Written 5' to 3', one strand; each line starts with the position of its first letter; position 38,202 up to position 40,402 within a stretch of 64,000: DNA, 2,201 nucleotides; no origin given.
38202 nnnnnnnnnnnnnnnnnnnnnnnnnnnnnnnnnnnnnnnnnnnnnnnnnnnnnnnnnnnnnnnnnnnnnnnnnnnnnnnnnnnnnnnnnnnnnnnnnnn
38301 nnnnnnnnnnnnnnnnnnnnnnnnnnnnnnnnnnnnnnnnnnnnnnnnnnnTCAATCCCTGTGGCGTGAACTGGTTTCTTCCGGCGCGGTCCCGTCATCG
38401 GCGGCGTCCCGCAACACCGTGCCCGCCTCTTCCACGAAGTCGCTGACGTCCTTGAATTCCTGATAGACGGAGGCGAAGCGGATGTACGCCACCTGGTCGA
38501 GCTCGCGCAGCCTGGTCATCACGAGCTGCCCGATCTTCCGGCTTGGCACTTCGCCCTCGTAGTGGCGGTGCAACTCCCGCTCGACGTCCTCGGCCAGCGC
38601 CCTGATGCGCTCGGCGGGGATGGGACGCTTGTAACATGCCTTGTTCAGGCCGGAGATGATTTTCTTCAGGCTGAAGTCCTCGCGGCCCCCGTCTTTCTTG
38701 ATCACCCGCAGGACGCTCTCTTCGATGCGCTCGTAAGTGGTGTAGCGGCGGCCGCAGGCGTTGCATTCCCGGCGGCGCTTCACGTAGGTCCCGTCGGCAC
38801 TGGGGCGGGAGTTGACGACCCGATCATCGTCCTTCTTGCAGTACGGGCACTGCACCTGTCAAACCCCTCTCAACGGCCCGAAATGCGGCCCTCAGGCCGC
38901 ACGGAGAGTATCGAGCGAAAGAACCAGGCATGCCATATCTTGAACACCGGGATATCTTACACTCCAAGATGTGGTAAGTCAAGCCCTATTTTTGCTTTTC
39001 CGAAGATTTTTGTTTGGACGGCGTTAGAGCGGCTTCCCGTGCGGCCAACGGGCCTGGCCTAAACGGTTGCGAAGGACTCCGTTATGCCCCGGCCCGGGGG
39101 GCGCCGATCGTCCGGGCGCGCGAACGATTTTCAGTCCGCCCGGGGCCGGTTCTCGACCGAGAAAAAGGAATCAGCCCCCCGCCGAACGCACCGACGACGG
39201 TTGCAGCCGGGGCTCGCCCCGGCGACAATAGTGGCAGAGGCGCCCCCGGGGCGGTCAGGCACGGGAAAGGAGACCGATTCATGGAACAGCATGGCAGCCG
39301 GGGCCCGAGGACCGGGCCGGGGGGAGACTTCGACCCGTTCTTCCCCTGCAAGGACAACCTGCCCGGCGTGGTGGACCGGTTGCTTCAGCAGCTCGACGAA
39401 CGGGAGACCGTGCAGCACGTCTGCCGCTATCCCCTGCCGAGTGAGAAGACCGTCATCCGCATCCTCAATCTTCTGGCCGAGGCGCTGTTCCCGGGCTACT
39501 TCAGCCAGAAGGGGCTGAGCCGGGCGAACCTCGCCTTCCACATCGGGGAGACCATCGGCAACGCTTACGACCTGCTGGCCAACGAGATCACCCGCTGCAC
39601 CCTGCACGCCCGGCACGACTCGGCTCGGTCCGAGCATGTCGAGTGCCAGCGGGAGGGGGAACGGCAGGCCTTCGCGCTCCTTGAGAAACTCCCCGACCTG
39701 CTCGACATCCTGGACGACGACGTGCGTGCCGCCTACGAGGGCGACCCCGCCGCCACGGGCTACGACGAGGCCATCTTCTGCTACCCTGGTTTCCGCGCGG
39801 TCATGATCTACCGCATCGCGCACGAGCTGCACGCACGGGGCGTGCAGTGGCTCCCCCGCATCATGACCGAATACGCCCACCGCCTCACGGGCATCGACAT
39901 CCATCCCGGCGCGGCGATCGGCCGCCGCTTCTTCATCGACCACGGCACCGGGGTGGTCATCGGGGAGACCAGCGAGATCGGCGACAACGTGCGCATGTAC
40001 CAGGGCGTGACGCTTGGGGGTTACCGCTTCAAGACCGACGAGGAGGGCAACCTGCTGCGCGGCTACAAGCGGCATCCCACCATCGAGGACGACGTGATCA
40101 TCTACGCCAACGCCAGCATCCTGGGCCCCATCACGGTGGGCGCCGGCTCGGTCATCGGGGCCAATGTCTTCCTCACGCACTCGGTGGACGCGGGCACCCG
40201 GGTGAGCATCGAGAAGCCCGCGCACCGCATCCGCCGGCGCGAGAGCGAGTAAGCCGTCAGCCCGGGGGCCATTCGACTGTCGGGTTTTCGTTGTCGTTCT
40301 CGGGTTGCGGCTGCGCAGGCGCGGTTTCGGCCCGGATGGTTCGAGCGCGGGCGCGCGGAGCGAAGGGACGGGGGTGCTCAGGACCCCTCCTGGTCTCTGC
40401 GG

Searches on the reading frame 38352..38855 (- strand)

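Call 42: search_protein_families(library=pfam, proteins=[window:38352-38855:-], max_evalue=0.00001)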
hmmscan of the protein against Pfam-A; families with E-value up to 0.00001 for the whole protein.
window:38352-38855:- (167 aa): 2 families
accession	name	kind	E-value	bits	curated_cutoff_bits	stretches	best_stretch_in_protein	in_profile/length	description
PF03477.21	ATP-cone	-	1.1e-21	77.6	25.8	1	50-136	2-87/88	ATP cone domain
PF22811.2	Zn_ribbon_NrdR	-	9.5e-20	70.7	27.2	1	1-42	1-42/42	Transcriptional repressor NrdR-like, N-terminal domain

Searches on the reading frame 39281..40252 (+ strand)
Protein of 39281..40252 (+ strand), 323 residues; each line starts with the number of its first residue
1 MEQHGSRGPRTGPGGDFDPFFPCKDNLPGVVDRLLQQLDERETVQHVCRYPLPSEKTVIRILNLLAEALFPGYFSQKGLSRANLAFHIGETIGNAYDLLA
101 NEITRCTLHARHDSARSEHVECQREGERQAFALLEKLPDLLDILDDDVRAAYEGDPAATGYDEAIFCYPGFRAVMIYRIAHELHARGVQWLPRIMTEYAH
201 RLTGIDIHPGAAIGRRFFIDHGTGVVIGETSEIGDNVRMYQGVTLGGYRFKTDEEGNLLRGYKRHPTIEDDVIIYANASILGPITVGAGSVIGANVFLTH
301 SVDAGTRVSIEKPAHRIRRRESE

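Call 42: search_protein_families(library=pfam, proteins=[window:39281-40252:+], max_evalue=0.00001)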
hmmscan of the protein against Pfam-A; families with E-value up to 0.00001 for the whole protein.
window:39281-40252:+ (323 aa): 1 family
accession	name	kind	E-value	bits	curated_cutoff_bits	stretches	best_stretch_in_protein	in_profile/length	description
PF00132.30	Hexapep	-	2.1e-12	46.6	27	1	265-300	1-36/36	Bacterial transferase hexapeptide (six repeats)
